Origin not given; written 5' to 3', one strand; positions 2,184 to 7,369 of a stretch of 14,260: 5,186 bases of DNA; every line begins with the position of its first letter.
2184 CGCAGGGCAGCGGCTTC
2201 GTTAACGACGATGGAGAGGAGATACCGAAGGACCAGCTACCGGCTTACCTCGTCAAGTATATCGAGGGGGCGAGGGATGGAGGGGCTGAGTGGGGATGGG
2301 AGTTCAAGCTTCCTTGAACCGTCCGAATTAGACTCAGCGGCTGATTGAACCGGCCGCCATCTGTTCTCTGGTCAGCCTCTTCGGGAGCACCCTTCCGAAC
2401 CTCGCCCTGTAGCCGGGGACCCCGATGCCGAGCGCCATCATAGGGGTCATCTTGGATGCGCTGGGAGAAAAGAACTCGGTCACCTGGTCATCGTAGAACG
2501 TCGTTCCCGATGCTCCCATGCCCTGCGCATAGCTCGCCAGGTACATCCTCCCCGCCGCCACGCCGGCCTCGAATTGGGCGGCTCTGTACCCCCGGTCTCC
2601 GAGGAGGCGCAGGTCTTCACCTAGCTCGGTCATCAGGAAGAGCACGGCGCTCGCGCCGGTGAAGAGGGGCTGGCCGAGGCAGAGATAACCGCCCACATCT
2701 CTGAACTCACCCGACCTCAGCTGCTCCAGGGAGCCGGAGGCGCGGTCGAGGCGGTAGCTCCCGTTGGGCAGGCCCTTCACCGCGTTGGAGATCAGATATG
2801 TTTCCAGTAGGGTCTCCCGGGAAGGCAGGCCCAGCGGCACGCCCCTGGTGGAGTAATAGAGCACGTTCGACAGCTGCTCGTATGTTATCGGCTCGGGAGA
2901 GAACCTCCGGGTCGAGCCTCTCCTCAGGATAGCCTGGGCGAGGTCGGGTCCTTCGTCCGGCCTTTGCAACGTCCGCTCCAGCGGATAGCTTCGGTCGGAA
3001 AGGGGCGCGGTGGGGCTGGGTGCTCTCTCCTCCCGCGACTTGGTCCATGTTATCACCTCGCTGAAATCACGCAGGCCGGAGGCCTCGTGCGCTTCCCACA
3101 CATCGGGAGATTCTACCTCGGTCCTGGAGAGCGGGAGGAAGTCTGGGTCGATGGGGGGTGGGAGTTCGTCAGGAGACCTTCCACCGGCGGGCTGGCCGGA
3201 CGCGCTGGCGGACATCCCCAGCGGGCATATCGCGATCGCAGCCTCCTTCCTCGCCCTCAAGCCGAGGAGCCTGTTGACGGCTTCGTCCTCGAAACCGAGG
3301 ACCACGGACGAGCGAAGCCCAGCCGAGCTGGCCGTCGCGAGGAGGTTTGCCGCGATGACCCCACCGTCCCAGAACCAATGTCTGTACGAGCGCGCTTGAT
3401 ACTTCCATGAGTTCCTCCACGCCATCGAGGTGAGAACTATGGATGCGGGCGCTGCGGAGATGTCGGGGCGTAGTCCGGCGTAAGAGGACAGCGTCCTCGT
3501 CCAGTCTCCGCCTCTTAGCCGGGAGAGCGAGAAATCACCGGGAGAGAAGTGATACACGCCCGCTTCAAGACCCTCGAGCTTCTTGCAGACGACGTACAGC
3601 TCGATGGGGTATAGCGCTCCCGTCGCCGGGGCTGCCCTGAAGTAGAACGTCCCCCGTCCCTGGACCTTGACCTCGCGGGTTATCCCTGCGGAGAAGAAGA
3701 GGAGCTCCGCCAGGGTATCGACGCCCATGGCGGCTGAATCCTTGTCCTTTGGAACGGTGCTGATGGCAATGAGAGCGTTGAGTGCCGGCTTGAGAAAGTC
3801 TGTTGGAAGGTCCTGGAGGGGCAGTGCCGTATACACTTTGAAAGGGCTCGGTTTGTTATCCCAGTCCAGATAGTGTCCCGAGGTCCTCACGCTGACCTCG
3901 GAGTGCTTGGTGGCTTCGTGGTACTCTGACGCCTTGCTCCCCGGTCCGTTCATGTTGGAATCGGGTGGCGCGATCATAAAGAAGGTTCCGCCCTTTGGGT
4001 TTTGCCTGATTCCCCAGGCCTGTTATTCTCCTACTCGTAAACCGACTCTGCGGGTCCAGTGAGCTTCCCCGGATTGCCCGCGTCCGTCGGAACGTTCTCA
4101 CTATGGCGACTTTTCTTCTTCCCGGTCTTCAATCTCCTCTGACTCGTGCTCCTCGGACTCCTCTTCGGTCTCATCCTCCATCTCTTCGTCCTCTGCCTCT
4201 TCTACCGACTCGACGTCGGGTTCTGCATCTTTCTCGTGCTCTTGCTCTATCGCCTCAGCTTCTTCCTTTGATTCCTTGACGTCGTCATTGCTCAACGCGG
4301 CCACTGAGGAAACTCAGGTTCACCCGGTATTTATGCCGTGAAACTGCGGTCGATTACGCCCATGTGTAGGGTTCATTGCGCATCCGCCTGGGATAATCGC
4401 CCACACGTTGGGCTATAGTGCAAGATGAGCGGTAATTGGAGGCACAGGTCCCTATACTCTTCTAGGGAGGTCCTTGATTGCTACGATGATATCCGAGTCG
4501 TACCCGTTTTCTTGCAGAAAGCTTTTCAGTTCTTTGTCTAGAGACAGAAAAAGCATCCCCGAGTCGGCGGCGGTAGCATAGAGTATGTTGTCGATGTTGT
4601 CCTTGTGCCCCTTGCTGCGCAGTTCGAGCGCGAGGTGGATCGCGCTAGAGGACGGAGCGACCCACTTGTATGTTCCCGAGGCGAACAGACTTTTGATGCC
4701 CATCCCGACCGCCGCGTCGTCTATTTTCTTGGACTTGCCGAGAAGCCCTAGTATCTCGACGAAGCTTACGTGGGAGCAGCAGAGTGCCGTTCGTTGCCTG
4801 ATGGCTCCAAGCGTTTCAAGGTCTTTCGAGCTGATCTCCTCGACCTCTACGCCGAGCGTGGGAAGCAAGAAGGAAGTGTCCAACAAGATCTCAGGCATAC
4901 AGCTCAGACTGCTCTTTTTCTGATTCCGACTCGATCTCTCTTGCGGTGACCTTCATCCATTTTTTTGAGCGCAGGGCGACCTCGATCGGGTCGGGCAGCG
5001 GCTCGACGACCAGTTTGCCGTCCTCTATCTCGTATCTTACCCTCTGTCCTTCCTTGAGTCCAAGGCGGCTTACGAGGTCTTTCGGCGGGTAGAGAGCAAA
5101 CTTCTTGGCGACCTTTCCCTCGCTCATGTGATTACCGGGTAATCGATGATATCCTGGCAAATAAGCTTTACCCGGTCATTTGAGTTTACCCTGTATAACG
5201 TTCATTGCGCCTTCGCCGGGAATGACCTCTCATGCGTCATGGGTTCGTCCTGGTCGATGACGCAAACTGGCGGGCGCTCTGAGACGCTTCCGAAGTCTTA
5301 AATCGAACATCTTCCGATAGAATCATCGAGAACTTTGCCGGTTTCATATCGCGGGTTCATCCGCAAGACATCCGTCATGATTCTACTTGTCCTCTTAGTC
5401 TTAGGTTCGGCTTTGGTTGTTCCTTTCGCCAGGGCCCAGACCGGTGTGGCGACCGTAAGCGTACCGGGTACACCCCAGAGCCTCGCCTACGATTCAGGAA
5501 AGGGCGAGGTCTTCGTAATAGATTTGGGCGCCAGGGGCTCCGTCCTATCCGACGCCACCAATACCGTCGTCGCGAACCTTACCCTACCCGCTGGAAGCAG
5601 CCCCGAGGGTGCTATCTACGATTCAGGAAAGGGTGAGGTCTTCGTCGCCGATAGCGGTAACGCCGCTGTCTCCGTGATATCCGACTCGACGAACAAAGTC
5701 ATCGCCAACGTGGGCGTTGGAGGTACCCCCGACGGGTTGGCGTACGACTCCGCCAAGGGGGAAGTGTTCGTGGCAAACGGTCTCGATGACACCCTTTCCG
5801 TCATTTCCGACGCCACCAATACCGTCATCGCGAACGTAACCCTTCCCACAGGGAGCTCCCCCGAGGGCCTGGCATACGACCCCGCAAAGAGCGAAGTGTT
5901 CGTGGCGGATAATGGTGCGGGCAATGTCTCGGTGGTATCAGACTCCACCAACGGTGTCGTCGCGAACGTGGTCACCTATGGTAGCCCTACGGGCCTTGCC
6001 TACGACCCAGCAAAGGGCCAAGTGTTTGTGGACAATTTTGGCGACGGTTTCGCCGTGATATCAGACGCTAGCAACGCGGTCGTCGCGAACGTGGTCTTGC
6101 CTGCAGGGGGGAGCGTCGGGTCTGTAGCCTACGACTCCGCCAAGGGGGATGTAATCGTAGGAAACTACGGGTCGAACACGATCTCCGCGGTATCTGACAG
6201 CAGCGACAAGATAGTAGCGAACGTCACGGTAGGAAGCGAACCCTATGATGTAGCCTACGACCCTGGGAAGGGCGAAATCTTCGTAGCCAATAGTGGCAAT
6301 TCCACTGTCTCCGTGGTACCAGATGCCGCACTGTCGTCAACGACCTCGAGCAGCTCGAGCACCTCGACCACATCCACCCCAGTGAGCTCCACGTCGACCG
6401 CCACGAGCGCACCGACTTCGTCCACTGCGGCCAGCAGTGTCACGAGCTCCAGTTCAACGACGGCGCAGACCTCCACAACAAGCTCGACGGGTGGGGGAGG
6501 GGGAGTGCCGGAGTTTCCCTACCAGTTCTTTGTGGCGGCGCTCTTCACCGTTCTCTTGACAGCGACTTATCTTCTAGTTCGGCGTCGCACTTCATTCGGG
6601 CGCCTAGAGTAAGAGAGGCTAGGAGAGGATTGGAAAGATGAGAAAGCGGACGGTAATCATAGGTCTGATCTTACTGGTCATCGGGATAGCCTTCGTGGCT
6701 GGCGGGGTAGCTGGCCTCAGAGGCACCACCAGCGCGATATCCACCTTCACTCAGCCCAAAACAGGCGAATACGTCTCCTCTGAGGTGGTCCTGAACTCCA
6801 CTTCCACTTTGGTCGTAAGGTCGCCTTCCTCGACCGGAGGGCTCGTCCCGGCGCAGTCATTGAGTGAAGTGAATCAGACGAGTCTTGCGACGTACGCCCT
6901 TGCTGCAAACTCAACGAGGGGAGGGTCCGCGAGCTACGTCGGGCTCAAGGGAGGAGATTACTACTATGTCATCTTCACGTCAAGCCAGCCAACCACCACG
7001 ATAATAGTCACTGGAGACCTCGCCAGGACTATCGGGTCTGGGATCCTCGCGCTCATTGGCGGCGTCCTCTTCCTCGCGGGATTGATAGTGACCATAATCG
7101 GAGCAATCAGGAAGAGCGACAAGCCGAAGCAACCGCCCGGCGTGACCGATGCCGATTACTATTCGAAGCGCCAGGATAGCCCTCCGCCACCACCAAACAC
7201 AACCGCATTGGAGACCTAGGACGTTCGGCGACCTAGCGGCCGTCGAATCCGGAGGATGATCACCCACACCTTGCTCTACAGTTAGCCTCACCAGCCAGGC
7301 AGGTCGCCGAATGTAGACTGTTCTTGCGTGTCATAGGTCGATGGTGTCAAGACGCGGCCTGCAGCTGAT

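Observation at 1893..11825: Seven same-orientation copies of a conserved 25-33 nt intergenic motif (core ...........) mark transcription-unit boundaries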

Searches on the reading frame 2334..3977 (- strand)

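Call 23: search_protein_families(library=pfam, proteins=[window:2334-3977:-], max_evalue=0.01)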
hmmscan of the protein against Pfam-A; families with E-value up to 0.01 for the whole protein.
window:2334-3977:- (547 aa): 1 family
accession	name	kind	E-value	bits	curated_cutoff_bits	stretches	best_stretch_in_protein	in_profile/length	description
PF00881.29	Nitroreductase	-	4.1e-21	76.3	23.5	2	114-254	28-166/167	Nitroreductase family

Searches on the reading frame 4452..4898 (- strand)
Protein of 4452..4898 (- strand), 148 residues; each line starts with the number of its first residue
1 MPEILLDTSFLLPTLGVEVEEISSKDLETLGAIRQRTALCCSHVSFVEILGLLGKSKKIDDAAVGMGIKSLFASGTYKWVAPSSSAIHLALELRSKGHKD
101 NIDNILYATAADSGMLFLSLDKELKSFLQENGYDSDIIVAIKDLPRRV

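Call 23: search_protein_families(library=pfam, proteins=[window:4452-4898:-], max_evalue=0.01)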
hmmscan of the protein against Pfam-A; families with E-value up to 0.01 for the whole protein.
window:4452-4898:- (148 aa): 1 family
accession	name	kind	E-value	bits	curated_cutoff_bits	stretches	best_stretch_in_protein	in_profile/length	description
PF01850.27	PIN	-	9e-06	26.7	23.6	1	4-125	1-115/120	PIN domain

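Call 80: find_encoding_contigs(protein=window:4452-4898:-, flank=10000, max_places=3)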
Protein window:4452-4898:- (148 aa): no gene with exactly this product is on record in the collection.

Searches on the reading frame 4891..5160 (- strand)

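Call 23: search_protein_families(library=pfam, proteins=[window:4891-5160:-], max_evalue=0.01)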
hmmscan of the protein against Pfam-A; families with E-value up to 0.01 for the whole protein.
window:4891-5160:- (89 aa): 1 family
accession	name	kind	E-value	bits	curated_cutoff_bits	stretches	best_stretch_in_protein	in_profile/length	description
PF04014.23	MazE_antitoxin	-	1.3e-06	28.7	24.7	1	26-58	13-46/48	Antidote-toxin recognition MazE, bacterial antitoxin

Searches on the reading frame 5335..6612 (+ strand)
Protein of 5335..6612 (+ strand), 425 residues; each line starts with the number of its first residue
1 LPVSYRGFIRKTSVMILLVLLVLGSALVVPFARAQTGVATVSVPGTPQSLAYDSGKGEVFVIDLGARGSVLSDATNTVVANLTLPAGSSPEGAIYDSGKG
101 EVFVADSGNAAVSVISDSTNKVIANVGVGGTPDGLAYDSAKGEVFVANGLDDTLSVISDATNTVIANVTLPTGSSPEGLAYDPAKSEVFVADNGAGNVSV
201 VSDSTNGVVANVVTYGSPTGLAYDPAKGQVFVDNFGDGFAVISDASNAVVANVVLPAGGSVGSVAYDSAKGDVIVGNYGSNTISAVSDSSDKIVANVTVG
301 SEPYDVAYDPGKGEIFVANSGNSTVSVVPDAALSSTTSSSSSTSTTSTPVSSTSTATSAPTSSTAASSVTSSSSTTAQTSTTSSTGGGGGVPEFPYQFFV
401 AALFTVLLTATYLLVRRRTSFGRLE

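Call 23: search_protein_families(library=pfam, proteins=[window:5335-6612:+], max_evalue=0.01)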
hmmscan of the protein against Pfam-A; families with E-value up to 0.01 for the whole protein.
window:5335-6612:+ (425 aa): 4 families
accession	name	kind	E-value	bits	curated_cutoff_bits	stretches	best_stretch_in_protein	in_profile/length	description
PF01436.27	NHL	-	2.5e-16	59.3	20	0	303-327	4-27/28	NHL repeat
PF21783.3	YNCE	-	8.3e-07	29.1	27.1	1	135-325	33-222/339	YNCE-like beta-propeller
PF01731.26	Arylesterase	-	5.2e-05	23.8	21.3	0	174-200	54-80/86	Arylesterase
PF21668.3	RPOC_hybrid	-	0.00079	19.6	27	0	225-261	13-52/102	DNA-directed RNA polymerase subunit beta', hybrid domain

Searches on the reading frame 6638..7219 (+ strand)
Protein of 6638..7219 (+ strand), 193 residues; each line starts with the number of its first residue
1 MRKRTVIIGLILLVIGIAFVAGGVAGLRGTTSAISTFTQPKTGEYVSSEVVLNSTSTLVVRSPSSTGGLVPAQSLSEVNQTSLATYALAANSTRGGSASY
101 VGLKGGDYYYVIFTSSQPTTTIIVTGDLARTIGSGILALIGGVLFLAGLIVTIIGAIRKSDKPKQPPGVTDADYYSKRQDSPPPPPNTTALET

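Call 23: search_protein_families(library=pfam, proteins=[window:6638-7219:+], max_evalue=0.01)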
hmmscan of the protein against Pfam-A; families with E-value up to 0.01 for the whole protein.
window:6638-7219:+ (193 aa): 1 family
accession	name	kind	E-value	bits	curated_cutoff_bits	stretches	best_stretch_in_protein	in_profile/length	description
PF20087.4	DUF6479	-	0.0013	19.6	25.4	1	128-182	13-58/120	Family of unknown function (DUF6479)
